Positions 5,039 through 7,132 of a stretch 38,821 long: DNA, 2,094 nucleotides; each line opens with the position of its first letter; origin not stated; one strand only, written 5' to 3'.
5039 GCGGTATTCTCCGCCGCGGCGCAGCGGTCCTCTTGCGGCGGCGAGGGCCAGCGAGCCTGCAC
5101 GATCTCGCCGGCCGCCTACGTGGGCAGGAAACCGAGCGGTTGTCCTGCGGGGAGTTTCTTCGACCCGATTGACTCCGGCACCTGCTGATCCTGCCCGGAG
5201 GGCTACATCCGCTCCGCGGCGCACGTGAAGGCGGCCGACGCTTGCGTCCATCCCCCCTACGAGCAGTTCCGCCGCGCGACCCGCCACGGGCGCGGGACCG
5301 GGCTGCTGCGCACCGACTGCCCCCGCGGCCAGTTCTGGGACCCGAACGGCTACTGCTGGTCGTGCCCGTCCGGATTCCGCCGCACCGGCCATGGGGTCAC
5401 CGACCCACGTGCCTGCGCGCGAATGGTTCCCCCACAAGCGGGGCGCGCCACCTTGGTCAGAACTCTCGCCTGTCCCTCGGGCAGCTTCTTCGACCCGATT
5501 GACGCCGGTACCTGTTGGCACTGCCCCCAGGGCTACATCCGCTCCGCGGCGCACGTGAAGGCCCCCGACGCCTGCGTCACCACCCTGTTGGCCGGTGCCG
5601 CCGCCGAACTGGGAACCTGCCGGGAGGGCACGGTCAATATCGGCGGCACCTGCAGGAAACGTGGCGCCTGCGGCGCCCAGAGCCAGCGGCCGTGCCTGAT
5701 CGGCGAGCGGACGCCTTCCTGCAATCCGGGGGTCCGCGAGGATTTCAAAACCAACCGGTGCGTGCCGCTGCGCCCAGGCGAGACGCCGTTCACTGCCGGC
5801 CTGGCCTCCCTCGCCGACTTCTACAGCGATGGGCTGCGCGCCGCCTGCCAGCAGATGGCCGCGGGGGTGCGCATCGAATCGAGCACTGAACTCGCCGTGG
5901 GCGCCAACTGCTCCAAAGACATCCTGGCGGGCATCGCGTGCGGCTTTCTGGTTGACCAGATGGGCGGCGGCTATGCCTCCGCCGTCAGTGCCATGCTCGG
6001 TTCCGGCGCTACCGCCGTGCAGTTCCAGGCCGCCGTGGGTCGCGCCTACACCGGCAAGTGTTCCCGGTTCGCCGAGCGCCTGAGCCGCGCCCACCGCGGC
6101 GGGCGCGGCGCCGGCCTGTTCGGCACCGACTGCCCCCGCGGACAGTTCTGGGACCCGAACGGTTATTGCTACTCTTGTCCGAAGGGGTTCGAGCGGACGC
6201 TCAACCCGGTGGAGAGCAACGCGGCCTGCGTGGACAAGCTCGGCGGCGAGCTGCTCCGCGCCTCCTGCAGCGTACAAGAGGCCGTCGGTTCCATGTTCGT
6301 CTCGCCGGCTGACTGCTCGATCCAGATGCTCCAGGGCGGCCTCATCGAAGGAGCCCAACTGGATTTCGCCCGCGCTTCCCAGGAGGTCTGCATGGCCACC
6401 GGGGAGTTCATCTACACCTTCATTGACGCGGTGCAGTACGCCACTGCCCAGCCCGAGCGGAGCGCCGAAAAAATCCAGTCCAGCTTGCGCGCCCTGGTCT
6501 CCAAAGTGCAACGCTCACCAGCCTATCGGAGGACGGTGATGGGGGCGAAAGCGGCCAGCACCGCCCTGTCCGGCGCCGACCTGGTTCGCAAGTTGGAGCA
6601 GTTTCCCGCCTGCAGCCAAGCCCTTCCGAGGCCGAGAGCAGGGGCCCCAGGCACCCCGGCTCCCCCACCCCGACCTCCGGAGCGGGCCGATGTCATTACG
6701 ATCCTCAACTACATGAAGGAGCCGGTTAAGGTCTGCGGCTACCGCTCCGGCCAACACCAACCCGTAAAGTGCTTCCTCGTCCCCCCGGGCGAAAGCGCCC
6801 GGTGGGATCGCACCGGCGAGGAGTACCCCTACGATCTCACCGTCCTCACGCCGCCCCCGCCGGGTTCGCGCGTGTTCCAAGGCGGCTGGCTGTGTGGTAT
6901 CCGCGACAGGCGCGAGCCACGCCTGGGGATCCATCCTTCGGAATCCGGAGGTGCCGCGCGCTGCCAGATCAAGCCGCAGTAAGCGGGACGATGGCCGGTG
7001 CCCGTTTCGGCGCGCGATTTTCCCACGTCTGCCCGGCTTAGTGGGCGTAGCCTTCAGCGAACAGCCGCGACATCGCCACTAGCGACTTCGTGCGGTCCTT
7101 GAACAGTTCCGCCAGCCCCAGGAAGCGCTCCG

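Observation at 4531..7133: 2.5-kb accessory segment bracketed by 95-bp direct repeats derived from the 3' end of the neighbouring gene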

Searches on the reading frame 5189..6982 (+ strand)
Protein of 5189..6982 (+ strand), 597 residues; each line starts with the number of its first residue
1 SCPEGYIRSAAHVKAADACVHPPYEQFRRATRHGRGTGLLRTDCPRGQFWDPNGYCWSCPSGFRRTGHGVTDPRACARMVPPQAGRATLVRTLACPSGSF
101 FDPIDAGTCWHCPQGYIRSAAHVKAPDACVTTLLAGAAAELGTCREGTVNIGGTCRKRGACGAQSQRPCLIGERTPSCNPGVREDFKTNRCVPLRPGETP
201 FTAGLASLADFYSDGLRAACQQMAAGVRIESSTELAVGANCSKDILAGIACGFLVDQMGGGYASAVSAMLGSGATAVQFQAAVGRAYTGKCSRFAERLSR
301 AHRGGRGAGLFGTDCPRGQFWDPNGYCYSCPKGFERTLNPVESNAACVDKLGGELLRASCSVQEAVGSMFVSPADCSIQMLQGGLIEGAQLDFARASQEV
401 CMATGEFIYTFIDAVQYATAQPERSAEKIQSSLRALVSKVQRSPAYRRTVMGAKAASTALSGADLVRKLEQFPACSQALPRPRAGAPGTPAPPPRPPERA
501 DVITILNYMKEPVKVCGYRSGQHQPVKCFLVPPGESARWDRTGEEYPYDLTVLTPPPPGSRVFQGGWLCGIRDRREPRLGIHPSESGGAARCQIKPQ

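Call 8: search_protein_families(library=pfam, proteins=[window:5189-6982:+], max_evalue=0.01)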
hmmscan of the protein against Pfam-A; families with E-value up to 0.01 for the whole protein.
window:5189-6982:+ (597 aa): 0 families

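Call 11: find_encoding_contigs(protein=window:5225-6982:+, flank=10000, max_places=10)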
Protein window:5225-6982:+ (585 aa): no gene with exactly this product is on record in the collection.

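Call 15: find_homologous_proteins(query=window:5189-6982:+)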
Query window:5189-6982:+ (597 aa): 142 proteins with E <= 0.001 among 8000 candidates; the best 120 are listed.
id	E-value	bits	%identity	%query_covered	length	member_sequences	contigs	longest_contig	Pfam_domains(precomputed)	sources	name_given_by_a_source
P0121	0.0e+0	1358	100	98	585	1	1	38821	-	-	-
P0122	7.9e-281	951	68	100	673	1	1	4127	-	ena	-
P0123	1.1e-249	848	69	89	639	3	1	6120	-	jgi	jgi:hypothetical protein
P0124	1.5e-249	848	62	99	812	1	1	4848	-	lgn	-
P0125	9.4e-176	604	54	79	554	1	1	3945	-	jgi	jgi:hypothetical protein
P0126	1.4e-172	594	54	79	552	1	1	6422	-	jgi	-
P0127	4.4e-172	592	53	79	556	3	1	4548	-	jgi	jgi:hypothetical protein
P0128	1.1e-171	591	53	80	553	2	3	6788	-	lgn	-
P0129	1.4e-169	584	53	80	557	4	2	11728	PF07699.20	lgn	-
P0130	3.8e-169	582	52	80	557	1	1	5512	-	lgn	-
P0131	3.7e-168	579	54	80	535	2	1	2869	-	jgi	jgi:hypothetical protein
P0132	3.0e-167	576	52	80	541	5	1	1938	-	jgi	-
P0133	3.9e-166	572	55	78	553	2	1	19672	-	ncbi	-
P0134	8.0e-166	571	53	80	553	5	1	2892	-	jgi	jgi:hypothetical protein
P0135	2.3e-165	570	51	79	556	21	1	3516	PF07699.20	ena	-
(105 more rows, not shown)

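Call 16: find_encoding_contigs(protein=P0122, flank=10000, max_places=3)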
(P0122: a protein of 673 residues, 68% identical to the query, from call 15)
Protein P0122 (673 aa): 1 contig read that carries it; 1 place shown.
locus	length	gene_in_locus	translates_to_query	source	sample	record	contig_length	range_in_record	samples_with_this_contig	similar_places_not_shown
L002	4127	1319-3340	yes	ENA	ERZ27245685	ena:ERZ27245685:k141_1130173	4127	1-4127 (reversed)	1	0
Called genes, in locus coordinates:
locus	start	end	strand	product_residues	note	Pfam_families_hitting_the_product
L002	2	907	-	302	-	?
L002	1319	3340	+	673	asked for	-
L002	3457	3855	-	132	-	PF01850:PIN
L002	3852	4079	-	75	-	-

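Call 17: find_encoding_contigs(protein=P0123, flank=10000, max_places=3)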
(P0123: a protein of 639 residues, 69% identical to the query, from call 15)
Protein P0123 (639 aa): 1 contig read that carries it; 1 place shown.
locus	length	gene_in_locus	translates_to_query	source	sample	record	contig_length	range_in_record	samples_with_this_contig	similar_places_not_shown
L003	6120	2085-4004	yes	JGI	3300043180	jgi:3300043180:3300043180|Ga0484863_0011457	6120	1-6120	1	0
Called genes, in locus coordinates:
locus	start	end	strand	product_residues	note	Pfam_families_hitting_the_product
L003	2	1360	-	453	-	?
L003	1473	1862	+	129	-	-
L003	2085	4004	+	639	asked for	-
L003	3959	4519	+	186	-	-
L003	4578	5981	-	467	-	PF04773:FecR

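Call 18: find_encoding_contigs(protein=P0124, flank=10000, max_places=3)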
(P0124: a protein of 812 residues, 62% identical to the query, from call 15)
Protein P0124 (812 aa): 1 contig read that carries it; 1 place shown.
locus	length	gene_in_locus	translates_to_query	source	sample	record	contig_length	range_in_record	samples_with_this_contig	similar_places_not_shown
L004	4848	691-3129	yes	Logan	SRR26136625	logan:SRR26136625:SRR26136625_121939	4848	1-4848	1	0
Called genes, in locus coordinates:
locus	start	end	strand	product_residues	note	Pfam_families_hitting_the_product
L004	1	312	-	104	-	?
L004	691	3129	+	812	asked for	-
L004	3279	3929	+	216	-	PF01726:LexA_DNA_bind, PF00717:Peptidase_S24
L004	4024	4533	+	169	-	PF05163:DinB, PF12867:DinB_2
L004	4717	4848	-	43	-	?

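Call 53: find_related_loci(query=window:5189-6982:+, collection=viral_contigs, flank=8000)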
Query window:5189-6982:+ (597 aa) in viral_contigs; peptide patterns used: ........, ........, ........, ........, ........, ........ (x = any residue, [..] = any of these).
1 stretches matched a pattern, but none encodes a relative of the query by tblastn (E <= 1e-3).

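Call 54: search_protein_families(library=ncbifam, proteins=[window:5189-6982:+], max_evalue=0.01)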
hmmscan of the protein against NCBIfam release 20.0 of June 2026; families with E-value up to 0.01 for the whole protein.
window:5189-6982:+ (597 aa): 0 families

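Call 55: search_protein_families(library=padloc, proteins=[window:5189-6982:+], max_evalue=0.01)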
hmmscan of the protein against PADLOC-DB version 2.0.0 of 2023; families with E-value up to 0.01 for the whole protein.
window:5189-6982:+ (597 aa): 0 families
